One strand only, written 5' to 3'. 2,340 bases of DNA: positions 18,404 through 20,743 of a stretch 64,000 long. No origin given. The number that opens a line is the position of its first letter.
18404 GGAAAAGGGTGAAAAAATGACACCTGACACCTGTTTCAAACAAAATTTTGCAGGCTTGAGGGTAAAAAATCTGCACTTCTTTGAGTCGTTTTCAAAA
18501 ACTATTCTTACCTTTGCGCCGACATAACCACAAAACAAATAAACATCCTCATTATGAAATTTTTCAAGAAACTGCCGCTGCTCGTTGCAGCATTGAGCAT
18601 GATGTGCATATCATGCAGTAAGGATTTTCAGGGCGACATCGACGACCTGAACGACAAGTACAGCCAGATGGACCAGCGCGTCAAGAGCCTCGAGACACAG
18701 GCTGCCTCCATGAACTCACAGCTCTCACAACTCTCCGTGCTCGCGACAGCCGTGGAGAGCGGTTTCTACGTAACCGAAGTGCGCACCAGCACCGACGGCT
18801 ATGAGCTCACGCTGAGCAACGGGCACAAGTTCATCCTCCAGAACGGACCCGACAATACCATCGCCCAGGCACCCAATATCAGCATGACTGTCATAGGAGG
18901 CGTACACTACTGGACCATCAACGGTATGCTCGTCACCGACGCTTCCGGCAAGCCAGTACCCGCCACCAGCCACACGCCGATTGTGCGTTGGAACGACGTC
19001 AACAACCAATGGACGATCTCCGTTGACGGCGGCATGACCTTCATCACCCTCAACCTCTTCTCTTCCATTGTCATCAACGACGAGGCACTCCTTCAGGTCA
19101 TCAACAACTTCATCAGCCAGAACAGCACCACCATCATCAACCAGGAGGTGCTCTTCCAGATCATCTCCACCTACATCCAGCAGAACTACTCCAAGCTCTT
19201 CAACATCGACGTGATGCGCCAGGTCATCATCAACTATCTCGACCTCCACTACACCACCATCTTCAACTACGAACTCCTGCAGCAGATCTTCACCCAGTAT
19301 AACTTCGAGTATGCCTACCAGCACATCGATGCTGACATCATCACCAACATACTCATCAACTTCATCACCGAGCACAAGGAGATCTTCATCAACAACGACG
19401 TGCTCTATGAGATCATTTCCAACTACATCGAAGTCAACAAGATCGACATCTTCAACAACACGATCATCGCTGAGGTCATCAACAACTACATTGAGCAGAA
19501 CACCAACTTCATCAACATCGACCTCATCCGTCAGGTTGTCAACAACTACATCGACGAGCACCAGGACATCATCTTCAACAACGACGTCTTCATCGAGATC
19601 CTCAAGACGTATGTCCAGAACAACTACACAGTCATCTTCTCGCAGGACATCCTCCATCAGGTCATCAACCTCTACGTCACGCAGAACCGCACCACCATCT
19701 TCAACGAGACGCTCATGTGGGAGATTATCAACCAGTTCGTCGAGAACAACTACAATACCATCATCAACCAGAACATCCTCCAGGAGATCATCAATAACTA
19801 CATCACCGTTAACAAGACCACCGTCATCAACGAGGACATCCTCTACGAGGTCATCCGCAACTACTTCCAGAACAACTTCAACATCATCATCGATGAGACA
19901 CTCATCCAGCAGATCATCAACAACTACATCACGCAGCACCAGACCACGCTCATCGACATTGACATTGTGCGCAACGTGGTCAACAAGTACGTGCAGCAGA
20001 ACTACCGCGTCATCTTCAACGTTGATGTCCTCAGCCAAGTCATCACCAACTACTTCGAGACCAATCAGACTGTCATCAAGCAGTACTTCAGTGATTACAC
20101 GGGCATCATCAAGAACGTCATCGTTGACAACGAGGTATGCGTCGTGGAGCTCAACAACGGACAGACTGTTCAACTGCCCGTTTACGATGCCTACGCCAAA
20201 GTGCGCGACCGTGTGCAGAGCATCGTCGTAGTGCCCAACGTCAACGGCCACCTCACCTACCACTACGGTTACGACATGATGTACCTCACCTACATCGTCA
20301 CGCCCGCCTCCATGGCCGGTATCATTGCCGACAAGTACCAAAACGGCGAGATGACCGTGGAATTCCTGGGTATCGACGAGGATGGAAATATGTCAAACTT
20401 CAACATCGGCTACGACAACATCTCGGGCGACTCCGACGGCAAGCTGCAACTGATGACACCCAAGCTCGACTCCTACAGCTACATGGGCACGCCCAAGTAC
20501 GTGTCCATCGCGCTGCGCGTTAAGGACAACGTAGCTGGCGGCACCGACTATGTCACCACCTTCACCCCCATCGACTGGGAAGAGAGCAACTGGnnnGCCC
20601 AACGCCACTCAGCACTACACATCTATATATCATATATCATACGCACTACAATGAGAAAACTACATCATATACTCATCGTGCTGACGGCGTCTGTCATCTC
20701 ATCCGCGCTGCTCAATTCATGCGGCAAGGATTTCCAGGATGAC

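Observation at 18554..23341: Tandem paralogous lipoproteins built around about 16 copies of an unrecognised 21-residue Ile/Asn-rich repeat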

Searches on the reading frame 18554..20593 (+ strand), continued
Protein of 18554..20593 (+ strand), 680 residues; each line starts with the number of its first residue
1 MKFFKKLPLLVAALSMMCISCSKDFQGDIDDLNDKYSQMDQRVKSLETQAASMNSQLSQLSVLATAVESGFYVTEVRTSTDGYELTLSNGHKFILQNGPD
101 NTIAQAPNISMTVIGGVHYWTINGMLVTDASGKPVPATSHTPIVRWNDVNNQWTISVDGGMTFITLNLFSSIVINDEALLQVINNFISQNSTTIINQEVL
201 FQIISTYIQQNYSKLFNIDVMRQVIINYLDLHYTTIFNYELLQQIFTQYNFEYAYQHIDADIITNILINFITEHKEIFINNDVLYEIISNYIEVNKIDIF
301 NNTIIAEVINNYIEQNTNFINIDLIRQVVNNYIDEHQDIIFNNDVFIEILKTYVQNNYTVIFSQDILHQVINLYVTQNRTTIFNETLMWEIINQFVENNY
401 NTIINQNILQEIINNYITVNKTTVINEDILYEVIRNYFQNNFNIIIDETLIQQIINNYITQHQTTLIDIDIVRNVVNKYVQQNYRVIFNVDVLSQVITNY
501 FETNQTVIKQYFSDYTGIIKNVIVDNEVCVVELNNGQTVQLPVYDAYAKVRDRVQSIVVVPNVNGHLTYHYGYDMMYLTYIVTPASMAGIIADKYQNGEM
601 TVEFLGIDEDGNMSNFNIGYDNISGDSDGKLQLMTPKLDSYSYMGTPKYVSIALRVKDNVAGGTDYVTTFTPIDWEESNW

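Call 93: search_protein_families(library=pfam, proteins=[P0116], max_evalue=1)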
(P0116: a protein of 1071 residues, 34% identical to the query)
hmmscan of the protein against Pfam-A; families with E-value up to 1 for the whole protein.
P0116 (1071 aa): 7 families
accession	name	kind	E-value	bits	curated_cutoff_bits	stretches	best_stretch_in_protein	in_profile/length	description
PF16378.10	DUF4988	-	3.7e-28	99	30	1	25-200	1-183/183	Domain of unknown function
PF13004.13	BACON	-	3.3e-14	53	25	2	407-462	4-61/61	Putative binding domain, N-terminal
PF19190.6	BACON_2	-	6.7e-07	29.6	25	2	397-463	24-93/94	Viral BACON domain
PF13742.12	tRNA_anti_2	-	0.00051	20.7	27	1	668-727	21-84/95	OB-fold nucleic acid binding domain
PF16100.11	RMI2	-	0.0016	18.6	29.4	1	672-734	44-107/132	RecQ-mediated genome instability protein 2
PF01336.31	tRNA_anti-codon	-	0.002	18.4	27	1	671-731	3-66/75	OB-fold nucleic acid binding domain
PF16371.11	MetallophosN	-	0.019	15.6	35.6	0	793-826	23-59/77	N terminal of Calcineurin-like phosphoesterase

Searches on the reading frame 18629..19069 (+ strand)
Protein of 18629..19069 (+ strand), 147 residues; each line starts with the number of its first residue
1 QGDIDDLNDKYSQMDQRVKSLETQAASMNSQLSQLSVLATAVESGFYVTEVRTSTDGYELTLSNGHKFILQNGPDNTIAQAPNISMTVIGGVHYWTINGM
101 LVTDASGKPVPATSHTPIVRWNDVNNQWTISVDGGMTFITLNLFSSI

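Call 57: search_solved_structures(query=window:18629-19069:+, max_evalue=10, show_alignments=2)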
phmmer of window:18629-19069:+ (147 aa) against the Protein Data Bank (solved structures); distinct sequences matched with E-value up to 10: 5.
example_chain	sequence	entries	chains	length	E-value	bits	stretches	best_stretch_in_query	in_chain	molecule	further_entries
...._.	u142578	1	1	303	0.022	18.1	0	12-44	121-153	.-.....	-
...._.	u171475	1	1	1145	0.1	16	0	98-131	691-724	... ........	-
8qox_B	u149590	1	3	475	0.24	14.8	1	3-72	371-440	Conserved membrane protein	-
5tuc_A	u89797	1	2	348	0.8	13.1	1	11-47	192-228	Sus TBC1D15 GAP Domain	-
8i33_A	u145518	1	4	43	1.1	12.7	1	3-33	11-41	Prelamin-A/C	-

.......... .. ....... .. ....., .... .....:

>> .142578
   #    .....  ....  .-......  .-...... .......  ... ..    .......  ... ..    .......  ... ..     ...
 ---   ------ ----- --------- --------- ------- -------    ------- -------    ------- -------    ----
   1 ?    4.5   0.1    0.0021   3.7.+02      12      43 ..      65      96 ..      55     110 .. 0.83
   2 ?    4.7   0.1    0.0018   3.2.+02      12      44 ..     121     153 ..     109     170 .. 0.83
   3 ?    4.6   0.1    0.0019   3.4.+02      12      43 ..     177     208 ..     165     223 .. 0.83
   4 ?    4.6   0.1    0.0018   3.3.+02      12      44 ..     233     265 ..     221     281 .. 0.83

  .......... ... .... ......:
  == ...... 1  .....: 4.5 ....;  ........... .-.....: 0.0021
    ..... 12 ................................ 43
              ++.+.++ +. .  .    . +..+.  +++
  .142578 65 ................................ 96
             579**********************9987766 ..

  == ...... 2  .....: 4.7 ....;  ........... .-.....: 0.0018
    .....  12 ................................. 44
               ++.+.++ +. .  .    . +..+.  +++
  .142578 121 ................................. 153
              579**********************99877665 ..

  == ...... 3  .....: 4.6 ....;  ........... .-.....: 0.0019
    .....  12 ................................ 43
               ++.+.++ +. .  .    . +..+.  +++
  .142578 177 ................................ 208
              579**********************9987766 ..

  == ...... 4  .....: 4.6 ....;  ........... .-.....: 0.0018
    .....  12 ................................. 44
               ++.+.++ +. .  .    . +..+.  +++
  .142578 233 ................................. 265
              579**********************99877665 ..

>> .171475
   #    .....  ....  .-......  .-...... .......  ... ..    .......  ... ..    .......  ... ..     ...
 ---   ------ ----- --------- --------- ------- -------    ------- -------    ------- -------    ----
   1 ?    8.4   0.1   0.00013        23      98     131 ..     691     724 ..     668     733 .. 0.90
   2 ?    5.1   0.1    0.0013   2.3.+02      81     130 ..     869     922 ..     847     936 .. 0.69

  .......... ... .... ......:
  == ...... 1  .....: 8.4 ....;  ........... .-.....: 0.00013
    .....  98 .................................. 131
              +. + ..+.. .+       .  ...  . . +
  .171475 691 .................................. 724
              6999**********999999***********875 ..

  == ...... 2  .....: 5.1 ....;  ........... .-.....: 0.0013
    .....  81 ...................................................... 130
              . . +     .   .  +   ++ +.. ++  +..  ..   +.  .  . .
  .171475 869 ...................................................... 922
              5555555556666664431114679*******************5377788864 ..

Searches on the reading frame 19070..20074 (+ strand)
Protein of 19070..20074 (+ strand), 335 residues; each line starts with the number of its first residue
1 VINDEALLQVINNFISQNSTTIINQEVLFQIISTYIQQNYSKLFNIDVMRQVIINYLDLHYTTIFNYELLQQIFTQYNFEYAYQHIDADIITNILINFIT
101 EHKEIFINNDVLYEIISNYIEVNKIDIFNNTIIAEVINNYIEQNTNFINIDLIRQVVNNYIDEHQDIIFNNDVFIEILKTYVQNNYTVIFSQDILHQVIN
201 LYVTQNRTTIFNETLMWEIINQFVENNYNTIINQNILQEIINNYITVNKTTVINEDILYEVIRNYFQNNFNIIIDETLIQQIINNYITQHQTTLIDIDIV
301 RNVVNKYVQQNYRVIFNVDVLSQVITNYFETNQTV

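Call 94: search_protein_families(library=pfam, proteins=[window:19070-20074:+], max_evalue=10)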
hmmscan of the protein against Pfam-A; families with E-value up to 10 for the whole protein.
window:19070-20074:+ (335 aa): 5 families
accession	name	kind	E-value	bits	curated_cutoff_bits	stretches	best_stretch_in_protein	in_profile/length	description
PF10375.14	GRAB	-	0.27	11.5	26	1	84-100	4-20/49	GRAB domain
PF06855.17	YozE_SAM_like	-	1.4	9.6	25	2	27-57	35-65/66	YozE SAM-like fold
PF23268.1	RIN1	-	3.9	8.3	27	0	205-262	30-87/95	RIN1-like domain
PF03000.19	NPH3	-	5.4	7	27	1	281-310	129-154/258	NPH3 family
PF10273.14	WGG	-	8.8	7.3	26.8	1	217-277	12-73/80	Pre-rRNA-processing protein TSR2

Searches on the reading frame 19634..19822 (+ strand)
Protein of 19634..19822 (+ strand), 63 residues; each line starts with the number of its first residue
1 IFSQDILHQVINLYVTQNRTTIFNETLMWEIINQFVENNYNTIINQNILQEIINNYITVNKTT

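Call 47: search_protein_representatives(alignment_id=A3)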
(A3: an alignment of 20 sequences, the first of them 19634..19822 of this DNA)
Query: 20 sequences, 81 profile positions. Proteins with E-value up to 0.001 (for the whole library): 31; up to 1e-10: 22; up to 1e-30: 14. The best 31 are listed.
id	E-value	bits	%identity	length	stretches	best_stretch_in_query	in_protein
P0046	1.3e-90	313.5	-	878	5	1-81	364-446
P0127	3.1e-90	312.3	-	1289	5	2-80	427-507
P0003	4.1e-88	305.4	-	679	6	1-80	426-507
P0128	2.9e-84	293.1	-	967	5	1-80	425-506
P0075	1.7e-83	290.6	-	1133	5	1-80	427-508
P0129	1.8e-83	290.5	-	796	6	1-80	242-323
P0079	9.9e-83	288.2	-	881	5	1-81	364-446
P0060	8.7e-81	282.0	-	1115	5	1-80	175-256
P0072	2.5e-78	274.1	-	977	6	2-81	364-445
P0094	1.2e-73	259.1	-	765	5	1-81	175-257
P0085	7.2e-73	256.6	-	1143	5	1-80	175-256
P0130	6.9e-65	231.0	-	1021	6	2-79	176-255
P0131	5.8e-62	221.6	-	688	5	1-80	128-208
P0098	1.1e-45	169.5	-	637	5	1-79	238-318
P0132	1.1e-28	115.0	-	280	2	1-80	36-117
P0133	6.2e-16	74.1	-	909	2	6-80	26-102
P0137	2.1e-12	62.8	-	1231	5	23-71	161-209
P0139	1.4e-09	53.8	-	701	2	4-78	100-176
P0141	5.8e-08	48.6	-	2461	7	11-74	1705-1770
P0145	1.5e-05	40.9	-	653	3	15-65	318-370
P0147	2.2e-04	37.2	-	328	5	3-72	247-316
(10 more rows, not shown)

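Call 51: search_protein_families(library=pfam, proteins=[P0133, P0137, P0139, P0141, P0145, P0147, P0127, P0130], max_evalue=0.01)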
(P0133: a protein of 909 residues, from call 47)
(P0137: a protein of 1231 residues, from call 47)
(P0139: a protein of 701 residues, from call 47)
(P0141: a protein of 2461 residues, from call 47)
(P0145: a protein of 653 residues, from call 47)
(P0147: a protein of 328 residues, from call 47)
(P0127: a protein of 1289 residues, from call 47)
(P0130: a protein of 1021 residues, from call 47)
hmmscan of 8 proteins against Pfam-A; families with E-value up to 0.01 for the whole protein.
P0133 (909 aa): 1 family
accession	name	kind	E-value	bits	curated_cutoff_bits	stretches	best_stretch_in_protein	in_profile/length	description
PF07603.17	Lcl_C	-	1.1e-05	26.1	34.9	1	767-907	25-116/117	Lcl C-terminal domain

P0137 (1231 aa): 2 families
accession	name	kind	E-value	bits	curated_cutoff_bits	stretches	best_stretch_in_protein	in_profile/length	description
PF10026.15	DUF2268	-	0.0047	16.9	23.6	0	612-644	150-182/195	Predicted Zn-dependent protease (DUF2268)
PF06977.17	SdiA-regulated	-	0.006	16.2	21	0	816-863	48-95/249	SdiA-regulated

P0139 (701 aa): 1 family
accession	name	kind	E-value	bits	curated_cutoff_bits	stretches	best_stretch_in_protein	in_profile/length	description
PF11973.14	NQRA_SLBB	-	8.7e-07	29.8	27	0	99-124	19-44/51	NQRA C-terminal domain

P0141 (2461 aa): 2 families
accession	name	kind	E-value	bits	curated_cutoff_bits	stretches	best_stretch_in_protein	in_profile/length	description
PF07984.18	NTP_transf_7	-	2.7e-16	60.1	27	0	565-619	237-287/321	Nucleotidyltransferase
PF16766.10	CID_GANP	-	0.0014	19.4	26.7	0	1565-1592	7-34/71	Binding region of GANP to ENY2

P0145 (653 aa): 4 families
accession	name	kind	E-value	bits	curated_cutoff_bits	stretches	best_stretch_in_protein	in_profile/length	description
PF03477.21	ATP-cone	-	1.7e-07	32.1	25.8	0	176-237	12-71/88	ATP cone domain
PF04447.17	dATP-dGTP_PPHyd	-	0.00046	20.8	23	0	322-366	33-77/97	dATP/dGTP pyrophosphohydrolase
PF16250.10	DUF4907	-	0.0025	17.9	25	0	329-353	42-66/67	Domain of unknown function (DUF4907)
PF13499.12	EF-hand_7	-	0.0078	17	30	0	304-355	18-65/67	EF-hand domain pair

P0147 (328 aa): 6 families
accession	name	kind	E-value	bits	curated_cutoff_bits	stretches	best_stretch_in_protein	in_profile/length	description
PF20671.3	COG3_C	-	0.0014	18.4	26.8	1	151-248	35-129/303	Conserved oligomeric Golgi complex subunit 3, C-terminal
PF18593.6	CdiI_2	-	0.0015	19.7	26.7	0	187-227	5-46/91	CdiI immunity protein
PF05205.17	COMPASS-Shg1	-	0.0016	19.6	24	0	245-317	30-98/102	COMPASS (Complex proteins associated with Set1p) component shg1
PF21264.3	DYNC2H1_AAA_dom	-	0.0018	18.9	27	0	186-216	1-31/96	Cytoplasmic dynein 2 heavy chain 1, AAA+ ATPase domain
PF18312.6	ScsC_N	-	0.0021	18.1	25.8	0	221-232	5-16/34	Copper resistance protein ScsC N-terminal domain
PF08769.17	Spo0A_C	-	0.0037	17.7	25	0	167-200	40-73/104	Sporulation initiation factor Spo0A C terminal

P0127 (1289 aa): 5 families
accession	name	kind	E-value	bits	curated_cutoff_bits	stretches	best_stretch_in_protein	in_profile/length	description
PF16378.10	DUF4988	-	1.8e-20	73.9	30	1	35-168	2-136/183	Domain of unknown function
PF24902.1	Ig_NUP210_9th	-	3.8e-11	43.4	27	0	872-931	16-79/79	NUP210, Ig-like domain 9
PF13629.12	T2SS-T3SS_pil_N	-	2.3e-08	34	23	1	863-931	4-71/72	Pilus formation protein N terminal region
PF02368.24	Big_2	-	7.9e-08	32.6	22.8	1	871-929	23-79/79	Bacterial Ig-like domain (group 2)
PF07603.17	Lcl_C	-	4.3e-05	24.2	34.9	0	1177-1198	41-63/117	Lcl C-terminal domain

P0130 (1021 aa): 1 family
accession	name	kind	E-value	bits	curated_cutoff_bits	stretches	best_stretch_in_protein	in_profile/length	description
PF16378.10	DUF4988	-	9.4e-23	81.4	30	1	40-169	7-137/183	Domain of unknown function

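Call 52: search_protein_families(library=ncbifam, proteins=[P0133], max_evalue=0.01)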
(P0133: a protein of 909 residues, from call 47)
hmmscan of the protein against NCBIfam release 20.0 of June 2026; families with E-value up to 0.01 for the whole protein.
P0133 (909 aa): 0 families

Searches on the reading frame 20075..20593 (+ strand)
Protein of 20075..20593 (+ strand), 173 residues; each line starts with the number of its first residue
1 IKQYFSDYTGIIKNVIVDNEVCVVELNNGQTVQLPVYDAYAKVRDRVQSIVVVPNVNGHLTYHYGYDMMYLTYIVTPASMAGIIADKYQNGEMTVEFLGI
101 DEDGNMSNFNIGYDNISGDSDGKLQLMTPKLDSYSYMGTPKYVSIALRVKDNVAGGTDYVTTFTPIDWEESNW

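Call 58: search_solved_structures(query=window:20096-20593:+, max_evalue=10, show_alignments=2)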
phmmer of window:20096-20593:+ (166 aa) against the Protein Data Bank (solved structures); distinct sequences matched with E-value up to 10: 0.

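Call 93: search_protein_families(library=pfam, proteins=[window:20075-20593:+], max_evalue=1)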
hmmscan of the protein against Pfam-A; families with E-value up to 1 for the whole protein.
seq(173 aa): 0 families
